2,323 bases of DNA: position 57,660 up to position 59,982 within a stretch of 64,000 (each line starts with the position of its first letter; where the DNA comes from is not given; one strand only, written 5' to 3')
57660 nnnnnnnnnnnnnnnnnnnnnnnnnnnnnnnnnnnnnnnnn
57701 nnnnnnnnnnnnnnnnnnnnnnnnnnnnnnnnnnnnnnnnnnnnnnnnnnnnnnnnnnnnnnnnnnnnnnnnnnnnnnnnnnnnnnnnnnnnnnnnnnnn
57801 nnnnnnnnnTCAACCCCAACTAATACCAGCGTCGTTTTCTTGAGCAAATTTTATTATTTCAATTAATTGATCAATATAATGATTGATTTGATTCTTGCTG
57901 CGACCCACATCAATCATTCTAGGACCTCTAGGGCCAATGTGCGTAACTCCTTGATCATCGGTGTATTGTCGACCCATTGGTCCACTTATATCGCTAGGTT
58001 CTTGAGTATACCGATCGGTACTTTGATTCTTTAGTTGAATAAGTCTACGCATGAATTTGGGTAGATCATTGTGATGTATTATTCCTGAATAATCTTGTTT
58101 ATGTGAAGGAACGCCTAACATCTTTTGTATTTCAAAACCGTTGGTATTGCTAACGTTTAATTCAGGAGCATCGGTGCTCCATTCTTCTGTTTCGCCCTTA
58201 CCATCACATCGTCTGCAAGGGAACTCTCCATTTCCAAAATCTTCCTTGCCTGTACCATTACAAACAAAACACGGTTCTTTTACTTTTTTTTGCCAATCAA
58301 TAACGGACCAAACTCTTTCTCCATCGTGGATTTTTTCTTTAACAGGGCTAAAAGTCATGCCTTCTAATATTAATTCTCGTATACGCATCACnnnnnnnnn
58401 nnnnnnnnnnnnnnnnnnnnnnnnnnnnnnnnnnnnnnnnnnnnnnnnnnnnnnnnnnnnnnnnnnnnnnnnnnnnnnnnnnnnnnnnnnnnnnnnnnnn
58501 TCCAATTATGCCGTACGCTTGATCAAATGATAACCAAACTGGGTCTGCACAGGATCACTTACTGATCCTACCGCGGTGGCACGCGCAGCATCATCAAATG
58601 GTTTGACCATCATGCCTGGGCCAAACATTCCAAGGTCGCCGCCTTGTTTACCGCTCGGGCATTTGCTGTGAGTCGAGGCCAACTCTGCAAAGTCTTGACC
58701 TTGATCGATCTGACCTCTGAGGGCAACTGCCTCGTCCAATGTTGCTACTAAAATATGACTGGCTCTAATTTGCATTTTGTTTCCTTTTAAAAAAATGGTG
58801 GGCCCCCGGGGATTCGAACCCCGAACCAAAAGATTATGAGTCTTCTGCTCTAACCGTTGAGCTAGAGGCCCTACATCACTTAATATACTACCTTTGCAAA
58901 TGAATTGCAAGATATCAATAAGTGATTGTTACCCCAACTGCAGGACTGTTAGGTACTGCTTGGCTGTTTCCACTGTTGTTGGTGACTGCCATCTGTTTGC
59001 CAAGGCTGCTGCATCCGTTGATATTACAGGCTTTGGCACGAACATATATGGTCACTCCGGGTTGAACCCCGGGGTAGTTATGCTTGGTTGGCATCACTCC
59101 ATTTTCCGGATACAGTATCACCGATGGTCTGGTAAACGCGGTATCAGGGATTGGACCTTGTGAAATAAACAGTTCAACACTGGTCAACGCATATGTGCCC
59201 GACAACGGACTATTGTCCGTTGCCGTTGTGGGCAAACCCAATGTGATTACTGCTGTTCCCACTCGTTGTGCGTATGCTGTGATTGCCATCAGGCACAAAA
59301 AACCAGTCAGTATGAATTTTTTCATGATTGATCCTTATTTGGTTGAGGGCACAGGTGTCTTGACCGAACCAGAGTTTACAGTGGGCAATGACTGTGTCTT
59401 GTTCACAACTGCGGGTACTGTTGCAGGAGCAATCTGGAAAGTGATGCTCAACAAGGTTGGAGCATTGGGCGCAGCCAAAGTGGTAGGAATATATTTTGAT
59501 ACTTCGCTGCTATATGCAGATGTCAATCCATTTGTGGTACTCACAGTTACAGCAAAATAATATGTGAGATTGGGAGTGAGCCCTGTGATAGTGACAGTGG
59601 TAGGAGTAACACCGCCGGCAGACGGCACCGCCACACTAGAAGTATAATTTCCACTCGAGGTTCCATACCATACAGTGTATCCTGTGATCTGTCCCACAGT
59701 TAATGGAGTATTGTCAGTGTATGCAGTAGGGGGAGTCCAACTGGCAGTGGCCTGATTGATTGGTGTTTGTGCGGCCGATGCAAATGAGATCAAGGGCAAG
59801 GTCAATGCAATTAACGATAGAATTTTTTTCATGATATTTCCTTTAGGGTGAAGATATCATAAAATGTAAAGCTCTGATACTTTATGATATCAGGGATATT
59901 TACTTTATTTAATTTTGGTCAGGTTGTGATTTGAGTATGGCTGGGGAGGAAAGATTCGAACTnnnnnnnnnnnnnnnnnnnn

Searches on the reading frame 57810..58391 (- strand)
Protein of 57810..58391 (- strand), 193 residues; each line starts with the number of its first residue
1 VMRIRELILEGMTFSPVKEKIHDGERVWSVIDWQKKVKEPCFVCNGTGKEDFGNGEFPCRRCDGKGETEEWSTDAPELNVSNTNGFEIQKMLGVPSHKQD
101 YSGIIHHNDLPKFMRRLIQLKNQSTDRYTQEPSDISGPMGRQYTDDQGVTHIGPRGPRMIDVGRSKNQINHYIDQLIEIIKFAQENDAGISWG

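Call 16: find_related_loci(query=window:57810-58391:-, collection=viral_contigs, flank=10000)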
Query window:57810-58391:- (193 aa) in viral_contigs; peptide patterns used: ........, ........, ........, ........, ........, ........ (x = any residue, [..] = any of these).
2 stretches matched a pattern, but none encodes a relative of the query by tblastn (E <= 1e-3).

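Call 19: search_protein_families(library=pfam, proteins=[window:57810-58391:-], max_evalue=0.01)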
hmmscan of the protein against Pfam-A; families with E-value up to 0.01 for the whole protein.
window:57810-58391:- (193 aa): 1 family
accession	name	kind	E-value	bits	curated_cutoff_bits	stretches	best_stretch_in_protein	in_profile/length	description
PF15777.11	Anti-TRAP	-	0.0062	16.9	32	0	38-66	10-40/59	Tryptophan RNA-binding attenuator protein inhibitory protein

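Call 30: find_homologous_proteins(query=window:57810-58391:-)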
Query window:57810-58391:- (193 aa): 23 proteins with E <= 0.001 among 51 candidates.
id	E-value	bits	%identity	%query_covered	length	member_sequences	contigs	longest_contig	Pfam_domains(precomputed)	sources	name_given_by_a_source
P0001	9.2e-131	451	100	99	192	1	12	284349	-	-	-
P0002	1.3e-90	320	71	99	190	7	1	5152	-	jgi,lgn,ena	-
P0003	4.0e-90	319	70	99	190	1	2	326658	-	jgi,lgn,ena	jgi:hypothetical protein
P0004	2.1e-89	316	70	99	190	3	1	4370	-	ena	-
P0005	2.2e-82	293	68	99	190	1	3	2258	-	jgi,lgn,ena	-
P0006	3.5e-82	293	66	99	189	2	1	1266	-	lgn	-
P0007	3.8e-79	283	62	99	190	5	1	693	-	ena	-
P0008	9.6e-78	278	66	99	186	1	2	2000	-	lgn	-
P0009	1.2e-74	268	60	99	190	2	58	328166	-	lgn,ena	-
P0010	2.6e-69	251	57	99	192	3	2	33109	-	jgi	jgi:hypothetical protein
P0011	9.7e-68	245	55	99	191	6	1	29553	-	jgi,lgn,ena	jgi:hypothetical protein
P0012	1.4e-67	245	55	99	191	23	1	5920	-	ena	-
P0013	6.2e-58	213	55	99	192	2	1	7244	-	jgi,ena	-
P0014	1.5e-57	212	51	99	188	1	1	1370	-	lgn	-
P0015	3.5e-56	208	55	99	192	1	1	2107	-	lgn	-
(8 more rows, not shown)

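Call 31: find_encoding_contigs(protein=P0003, flank=10000, max_places=3)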
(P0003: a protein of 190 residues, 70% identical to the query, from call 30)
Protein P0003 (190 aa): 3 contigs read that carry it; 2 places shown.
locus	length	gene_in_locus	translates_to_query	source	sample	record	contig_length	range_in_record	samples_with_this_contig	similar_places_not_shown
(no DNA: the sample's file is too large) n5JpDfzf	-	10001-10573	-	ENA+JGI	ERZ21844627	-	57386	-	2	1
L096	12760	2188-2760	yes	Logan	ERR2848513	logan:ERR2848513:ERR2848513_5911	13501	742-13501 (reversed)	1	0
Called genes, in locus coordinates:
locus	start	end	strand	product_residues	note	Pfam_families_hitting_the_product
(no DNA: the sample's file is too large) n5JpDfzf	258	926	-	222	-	-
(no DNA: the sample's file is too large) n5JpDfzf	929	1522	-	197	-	-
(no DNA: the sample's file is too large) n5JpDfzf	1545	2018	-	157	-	-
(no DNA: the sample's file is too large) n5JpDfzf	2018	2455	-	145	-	PF08722:Tn7_TnsA-like_N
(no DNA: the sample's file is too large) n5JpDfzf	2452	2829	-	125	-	-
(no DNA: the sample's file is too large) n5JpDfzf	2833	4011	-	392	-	-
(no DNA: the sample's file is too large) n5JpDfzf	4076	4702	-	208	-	-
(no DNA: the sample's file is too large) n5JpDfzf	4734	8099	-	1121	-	PF17482:Phage_sheath_1C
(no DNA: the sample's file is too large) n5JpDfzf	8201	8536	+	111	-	-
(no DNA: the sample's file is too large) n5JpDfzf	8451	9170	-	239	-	PF21448:DNMK (faint)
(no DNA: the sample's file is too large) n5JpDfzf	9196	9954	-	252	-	PF26809:Phage_T4_gp13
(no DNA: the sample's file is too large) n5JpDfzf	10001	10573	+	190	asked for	-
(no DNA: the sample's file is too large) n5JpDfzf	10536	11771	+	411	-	-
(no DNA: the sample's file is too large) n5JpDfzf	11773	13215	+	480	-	PF16724:T4-gp15_tss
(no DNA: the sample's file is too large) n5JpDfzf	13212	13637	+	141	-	PF00293:NUDIX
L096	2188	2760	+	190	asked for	-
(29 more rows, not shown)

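Call 32: find_encoding_contigs(protein=P0009, flank=10000, max_places=3)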
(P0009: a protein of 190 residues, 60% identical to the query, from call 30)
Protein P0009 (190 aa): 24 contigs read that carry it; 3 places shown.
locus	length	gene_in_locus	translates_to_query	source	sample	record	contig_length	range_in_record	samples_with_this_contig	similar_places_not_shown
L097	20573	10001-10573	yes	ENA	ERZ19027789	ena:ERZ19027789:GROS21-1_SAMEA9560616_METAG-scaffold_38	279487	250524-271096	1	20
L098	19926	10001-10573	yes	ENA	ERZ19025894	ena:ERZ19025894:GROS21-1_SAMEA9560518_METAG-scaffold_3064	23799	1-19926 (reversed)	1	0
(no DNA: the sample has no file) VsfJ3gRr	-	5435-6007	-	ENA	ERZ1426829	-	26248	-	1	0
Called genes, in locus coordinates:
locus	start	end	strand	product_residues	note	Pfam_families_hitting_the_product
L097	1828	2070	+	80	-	-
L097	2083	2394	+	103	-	-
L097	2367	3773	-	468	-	-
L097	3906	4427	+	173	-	PF01844:HNH, PF13395:HNH_4 (weak), PF14279:HNH_5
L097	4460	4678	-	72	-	PF01176:eIF-1a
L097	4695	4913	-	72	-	-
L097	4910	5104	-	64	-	-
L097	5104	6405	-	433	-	PF01068:DNA_ligase_A_M, PF14743:DNA_ligase_OB_2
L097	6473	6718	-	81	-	-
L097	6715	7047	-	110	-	PF01521:Fe-S_biosyn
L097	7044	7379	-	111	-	-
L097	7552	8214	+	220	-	-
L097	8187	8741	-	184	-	PF00081:Sod_Fe_N (weak), PF02777:Sod_Fe_C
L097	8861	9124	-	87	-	-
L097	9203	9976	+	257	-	-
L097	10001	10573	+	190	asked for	-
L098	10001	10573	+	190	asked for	-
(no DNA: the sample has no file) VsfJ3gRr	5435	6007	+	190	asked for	-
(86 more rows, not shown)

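Call 33: find_encoding_contigs(protein=P0002, flank=10000, max_places=2)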
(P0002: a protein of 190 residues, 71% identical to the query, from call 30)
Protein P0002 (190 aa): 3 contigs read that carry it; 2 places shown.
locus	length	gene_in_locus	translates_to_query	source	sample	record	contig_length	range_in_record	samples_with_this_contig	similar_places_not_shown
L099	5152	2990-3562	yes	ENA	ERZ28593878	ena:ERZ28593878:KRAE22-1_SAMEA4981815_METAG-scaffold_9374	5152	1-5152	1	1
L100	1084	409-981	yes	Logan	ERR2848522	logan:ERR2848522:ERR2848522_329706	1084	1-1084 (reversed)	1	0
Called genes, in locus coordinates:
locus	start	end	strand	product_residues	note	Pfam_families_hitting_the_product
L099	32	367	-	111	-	-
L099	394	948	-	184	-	PF00081:Sod_Fe_N (weak), PF02777:Sod_Fe_C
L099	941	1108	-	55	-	-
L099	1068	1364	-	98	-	-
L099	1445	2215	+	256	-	-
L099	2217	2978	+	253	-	-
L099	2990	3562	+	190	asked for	-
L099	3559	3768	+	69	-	-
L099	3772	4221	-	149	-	-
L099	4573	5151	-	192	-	?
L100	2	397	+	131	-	?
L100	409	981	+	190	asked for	-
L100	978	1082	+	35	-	?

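Call 34: find_encoding_contigs(protein=P0010, flank=10000, max_places=2)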
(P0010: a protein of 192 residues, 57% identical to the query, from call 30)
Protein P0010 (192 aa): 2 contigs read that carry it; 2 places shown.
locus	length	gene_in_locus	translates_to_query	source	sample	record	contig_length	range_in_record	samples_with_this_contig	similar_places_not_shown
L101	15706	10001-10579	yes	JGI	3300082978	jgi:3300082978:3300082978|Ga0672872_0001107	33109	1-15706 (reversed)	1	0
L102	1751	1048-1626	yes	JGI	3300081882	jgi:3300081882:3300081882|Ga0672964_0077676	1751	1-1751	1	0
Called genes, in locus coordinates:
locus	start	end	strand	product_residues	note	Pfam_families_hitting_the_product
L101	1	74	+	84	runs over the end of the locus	PF14090:HTH_39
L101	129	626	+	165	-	-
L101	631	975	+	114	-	-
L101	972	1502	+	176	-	-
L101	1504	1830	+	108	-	PF12797:Fer4_2 (faint), PF12837:Fer4_6 (faint), PF12838:Fer4_7 (faint), PF13183:Fer4_8 (faint), PF13237:Fer4_10 (faint), PF14697:Fer4_21 (faint), PF00037:Fer4 (weak), PF11953:DUF3470, +2 more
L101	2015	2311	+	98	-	-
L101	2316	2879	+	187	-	PF06941:NT5C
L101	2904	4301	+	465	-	-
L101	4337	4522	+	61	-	-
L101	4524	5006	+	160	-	-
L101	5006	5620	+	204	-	PF13759:2OG-FeII_Oxy_5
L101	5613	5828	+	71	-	PF01176:eIF-1a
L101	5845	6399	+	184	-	PF02777:Sod_Fe_C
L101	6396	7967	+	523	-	-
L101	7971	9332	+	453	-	-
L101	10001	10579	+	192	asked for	-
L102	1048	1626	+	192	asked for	-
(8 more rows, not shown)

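Call 81: search_protein_families(library=phrogs, proteins=[window:57810-58391:-], max_evalue=0.01)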
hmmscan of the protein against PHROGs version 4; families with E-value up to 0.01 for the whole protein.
window:57810-58391:- (193 aa): 4 families
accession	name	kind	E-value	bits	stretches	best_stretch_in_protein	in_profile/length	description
phrog_37414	-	unknown function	0.00015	22.5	1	38-74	97-133/204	-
phrog_26458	-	unknown function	0.0017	19.9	1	39-67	2-30/100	-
phrog_12902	-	unknown function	0.0038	18.5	1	39-68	24-52/61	-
phrog_8027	-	unknown function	0.0043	18.2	1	41-74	8-45/153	-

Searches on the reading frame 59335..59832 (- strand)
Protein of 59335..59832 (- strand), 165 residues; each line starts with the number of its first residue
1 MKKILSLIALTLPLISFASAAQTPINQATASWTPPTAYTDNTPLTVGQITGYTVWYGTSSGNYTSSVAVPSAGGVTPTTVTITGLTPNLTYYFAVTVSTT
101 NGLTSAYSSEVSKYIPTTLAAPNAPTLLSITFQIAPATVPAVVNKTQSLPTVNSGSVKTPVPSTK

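Call 19: search_protein_families(library=pfam, proteins=[window:59335-59832:-], max_evalue=0.01)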
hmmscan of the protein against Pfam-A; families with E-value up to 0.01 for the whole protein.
window:59335-59832:- (165 aa): 2 families
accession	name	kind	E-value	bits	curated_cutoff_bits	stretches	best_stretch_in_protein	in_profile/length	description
PF16656.11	Pur_ac_phosph_N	-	1.2e-05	26.2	30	1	22-103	10-85/93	Purple acid Phosphatase, N-terminal domain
PF00041.27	fn3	-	3.3e-05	24.4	25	1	27-111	15-81/84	Fibronectin type III domain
